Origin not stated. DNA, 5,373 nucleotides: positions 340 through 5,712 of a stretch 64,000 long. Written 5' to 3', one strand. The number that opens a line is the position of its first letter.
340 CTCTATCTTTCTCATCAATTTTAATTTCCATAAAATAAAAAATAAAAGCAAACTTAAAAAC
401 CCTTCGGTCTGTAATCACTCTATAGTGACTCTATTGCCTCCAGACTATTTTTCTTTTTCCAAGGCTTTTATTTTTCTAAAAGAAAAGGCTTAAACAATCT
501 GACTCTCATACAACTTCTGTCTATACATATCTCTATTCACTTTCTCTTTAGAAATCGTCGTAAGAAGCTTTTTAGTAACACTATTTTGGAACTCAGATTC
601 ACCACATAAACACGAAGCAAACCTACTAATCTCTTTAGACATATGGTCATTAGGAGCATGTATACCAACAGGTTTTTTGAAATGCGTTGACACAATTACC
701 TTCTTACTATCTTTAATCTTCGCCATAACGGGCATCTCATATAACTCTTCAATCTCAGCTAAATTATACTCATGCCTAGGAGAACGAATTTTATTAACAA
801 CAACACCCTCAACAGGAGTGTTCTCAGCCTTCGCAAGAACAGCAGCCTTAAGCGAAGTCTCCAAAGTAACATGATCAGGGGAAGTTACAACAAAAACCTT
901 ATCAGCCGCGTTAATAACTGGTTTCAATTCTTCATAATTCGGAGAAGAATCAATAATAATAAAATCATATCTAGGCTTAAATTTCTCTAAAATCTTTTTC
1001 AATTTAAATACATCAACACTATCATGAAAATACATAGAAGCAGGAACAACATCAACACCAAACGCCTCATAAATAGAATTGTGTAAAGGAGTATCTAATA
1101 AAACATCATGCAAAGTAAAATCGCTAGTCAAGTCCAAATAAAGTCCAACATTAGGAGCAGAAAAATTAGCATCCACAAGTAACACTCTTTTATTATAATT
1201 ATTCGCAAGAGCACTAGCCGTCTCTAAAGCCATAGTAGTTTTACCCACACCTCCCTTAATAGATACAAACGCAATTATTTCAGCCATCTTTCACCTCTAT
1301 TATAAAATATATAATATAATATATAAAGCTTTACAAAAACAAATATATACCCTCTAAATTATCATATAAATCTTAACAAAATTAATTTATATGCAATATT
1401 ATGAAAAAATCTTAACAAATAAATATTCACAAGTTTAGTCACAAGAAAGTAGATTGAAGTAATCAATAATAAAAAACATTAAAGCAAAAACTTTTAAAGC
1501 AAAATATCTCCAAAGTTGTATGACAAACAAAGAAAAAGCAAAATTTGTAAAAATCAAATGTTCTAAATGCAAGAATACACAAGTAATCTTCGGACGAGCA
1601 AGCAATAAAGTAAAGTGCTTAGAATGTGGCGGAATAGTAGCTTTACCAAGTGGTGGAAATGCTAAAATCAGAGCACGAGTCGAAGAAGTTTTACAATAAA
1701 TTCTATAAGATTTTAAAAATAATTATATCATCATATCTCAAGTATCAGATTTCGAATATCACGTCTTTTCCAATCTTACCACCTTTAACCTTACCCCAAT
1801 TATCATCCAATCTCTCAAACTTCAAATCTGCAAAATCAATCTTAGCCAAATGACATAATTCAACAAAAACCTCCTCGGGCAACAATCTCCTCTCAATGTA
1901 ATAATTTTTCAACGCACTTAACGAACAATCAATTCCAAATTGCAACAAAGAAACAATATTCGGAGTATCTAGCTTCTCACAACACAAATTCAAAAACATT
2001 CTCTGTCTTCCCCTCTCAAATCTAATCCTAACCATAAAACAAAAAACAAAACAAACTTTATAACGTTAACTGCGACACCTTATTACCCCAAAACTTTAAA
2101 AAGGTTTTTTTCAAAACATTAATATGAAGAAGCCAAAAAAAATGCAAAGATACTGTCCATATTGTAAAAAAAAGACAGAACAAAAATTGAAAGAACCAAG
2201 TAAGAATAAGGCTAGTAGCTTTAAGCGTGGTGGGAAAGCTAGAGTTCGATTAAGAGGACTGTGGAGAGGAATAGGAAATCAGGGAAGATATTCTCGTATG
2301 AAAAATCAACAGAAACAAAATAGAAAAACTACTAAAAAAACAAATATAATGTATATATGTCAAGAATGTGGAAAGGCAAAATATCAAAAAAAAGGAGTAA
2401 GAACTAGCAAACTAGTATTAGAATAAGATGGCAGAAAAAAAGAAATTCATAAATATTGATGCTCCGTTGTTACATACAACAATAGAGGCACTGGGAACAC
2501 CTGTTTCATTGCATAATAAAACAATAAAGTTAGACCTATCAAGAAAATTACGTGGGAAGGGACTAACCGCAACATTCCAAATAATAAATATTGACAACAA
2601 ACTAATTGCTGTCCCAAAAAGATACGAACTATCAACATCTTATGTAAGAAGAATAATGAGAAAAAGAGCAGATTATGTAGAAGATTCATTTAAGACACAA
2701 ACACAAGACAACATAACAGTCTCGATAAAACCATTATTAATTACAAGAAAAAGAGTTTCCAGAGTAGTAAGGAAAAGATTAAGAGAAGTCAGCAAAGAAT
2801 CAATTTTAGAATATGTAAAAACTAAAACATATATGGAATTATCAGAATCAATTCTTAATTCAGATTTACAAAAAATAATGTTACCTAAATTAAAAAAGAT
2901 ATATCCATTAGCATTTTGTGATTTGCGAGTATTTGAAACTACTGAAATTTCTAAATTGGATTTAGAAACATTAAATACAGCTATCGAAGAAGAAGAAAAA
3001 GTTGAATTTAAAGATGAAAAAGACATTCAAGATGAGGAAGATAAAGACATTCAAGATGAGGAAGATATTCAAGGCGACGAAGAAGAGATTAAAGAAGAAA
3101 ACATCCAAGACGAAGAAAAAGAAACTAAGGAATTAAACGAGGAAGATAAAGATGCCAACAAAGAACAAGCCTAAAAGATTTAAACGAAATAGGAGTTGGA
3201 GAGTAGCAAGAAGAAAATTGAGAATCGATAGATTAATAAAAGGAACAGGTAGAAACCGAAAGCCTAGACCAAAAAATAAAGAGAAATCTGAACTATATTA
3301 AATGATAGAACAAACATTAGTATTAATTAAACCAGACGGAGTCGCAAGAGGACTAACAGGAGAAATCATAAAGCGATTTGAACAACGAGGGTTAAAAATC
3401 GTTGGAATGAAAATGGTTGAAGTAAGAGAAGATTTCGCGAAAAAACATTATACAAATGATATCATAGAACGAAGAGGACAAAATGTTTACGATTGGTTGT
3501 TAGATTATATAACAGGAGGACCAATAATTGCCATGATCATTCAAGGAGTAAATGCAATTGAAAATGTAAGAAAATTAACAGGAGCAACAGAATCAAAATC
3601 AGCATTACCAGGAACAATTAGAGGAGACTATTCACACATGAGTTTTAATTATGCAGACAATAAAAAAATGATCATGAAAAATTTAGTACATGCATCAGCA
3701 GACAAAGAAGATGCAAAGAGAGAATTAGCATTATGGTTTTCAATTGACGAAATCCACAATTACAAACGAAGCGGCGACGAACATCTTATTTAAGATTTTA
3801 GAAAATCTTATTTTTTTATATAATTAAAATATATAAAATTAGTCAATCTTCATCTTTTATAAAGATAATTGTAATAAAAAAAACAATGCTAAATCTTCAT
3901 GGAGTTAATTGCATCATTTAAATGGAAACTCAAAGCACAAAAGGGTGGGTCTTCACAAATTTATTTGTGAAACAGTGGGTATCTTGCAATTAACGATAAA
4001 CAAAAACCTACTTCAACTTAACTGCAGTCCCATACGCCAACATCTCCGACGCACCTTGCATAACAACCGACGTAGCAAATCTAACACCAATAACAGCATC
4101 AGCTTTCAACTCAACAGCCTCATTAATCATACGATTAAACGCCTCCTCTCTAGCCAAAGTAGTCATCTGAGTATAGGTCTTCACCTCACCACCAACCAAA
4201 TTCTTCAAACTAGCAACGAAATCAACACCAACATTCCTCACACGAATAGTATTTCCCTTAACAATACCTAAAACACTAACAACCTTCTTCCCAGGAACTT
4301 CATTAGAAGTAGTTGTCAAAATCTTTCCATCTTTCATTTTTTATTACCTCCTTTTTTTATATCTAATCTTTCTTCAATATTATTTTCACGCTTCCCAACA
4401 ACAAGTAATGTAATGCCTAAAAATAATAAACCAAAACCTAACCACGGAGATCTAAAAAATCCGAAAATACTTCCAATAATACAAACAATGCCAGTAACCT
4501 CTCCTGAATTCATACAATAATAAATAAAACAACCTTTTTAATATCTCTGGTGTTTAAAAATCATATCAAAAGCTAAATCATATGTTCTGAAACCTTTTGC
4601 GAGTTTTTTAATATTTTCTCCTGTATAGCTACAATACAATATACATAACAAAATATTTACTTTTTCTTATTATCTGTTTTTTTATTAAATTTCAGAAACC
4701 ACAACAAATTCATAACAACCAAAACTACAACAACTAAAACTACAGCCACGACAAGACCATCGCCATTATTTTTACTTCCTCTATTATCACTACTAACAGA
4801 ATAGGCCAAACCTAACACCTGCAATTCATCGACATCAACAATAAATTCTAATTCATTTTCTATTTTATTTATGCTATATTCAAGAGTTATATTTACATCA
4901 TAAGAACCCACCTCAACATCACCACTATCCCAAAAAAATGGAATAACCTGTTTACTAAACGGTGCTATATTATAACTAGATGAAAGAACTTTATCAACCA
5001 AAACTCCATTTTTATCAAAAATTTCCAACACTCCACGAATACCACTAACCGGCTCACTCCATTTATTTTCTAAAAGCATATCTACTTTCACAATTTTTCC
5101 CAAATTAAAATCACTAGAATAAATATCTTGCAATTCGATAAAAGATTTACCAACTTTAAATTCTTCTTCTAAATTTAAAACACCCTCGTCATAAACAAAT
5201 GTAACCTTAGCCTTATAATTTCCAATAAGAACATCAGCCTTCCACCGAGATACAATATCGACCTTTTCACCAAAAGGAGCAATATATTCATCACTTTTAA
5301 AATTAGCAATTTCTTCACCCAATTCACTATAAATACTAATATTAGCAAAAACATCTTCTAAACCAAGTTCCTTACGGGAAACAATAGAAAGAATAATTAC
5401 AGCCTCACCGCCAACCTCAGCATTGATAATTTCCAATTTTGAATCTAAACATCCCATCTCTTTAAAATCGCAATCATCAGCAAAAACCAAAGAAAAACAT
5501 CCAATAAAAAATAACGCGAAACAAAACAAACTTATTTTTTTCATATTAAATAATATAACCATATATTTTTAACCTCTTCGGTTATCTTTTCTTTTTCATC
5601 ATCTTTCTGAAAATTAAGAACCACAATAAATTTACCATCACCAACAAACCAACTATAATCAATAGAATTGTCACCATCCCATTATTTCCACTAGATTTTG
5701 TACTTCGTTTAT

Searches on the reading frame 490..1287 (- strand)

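Call 10: search_protein_families(library=pfam, proteins=[window:490-1287:-], max_evalue=0.01)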
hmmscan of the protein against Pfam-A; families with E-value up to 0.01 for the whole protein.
window:490-1287:- (265 aa): 10 families
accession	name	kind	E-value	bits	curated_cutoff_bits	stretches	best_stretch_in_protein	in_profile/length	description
PF13614.12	AAA_31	-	1e-18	68.4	27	1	3-143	2-155/177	AAA domain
PF01656.29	CbiA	-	3.2e-16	59.9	25.4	1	5-206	1-124/125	CobQ/CobB/MinD/ParA nucleotide binding domain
PF10609.15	ParA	-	1.4e-13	51.3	27.1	1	3-166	4-174/246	NUBPL iron-transfer P-loop NTPase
PF09140.17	MipZ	-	3.1e-07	30.4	20.7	1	4-130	2-124/262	ATPase MipZ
PF02374.21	ArsA_ATPase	-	2e-06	27.7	24.3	1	6-38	4-35/305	Anion-transporting ATPase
PF13500.12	AAA_26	-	1.9e-05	25.1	27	1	130-197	130-194/198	AAA domain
PF06564.18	CBP_BcsQ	-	2e-05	24.7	21.3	1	4-42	3-40/234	Cellulose biosynthesis protein BcsQ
PF00142.24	Fer4_NifH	-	5.4e-05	23.2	25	0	126-228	139-245/271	4Fe-4S iron sulfur cluster binding proteins, NifH/frxC family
PF07015.17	VirC1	-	0.00022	21.1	24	1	3-41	2-39/231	VirC1 protein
PF00448.28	SRP54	-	0.0014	18.8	22.7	0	89-187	67-170/196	SRP54-type protein, GTPase domain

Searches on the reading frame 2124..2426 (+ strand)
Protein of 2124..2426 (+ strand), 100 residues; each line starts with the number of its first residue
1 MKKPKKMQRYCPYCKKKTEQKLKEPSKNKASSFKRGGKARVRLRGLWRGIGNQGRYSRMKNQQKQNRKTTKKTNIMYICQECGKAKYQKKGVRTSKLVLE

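Call 10: search_protein_families(library=pfam, proteins=[window:2124-2426:+], max_evalue=0.01)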
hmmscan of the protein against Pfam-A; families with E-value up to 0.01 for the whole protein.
window:2124-2426:+ (100 aa): 1 family
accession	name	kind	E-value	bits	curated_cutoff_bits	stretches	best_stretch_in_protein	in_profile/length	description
PF00935.25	Ribosomal_L44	-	6.6e-06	26.8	25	1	18-99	3-75/76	Ribosomal protein L44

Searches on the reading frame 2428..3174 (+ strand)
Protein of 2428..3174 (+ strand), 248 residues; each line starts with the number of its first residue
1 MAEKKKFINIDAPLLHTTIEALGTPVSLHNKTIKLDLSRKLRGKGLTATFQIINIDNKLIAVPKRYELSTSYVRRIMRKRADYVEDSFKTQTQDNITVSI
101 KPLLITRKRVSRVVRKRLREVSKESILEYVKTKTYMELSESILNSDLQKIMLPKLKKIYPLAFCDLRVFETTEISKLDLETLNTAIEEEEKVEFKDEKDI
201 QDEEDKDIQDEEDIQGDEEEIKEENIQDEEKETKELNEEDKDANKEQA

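Call 10: search_protein_families(library=pfam, proteins=[window:2428-3174:+], max_evalue=0.01)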
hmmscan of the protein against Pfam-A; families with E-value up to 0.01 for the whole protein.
window:2428-3174:+ (248 aa): 1 family
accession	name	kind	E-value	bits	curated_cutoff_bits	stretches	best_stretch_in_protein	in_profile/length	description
PF01015.23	Ribosomal_S3Ae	-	9.2e-16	58.4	29.3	1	45-167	60-183/191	Ribosomal S3Ae family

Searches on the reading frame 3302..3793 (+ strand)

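Call 10: search_protein_families(library=pfam, proteins=[window:3302-3793:+], max_evalue=0.01)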
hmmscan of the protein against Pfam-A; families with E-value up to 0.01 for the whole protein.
window:3302-3793:+ (163 aa): 1 family
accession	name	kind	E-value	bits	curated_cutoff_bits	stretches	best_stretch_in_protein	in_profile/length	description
PF00334.24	NDK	-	9.1e-44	149.1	27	1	3-151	1-135/135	Nucleoside diphosphate kinase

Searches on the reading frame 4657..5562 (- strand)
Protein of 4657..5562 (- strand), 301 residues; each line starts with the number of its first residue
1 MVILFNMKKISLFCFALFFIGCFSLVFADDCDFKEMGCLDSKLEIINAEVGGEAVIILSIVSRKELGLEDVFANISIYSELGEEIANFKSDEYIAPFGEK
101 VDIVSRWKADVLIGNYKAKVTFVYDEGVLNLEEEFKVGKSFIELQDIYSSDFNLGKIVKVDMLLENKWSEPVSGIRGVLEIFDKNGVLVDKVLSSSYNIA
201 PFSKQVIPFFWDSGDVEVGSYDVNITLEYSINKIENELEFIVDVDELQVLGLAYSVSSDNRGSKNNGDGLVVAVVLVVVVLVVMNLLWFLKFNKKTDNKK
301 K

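Call 10: search_protein_families(library=pfam, proteins=[window:4657-5562:-], max_evalue=0.01)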
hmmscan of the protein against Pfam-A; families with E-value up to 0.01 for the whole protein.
window:4657-5562:- (301 aa): 2 families
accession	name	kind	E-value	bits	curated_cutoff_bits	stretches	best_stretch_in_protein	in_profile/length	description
PF11797.14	WxLIP_HBD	-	0.00056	20.3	28.9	0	160-246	45-132/138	WxL Interacting Protein, host binding domain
PF17304.8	OM14_C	-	0.0061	17.5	26.1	0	253-299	23-70/70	Mitochondrial outer membrane protein OM14, C-terminal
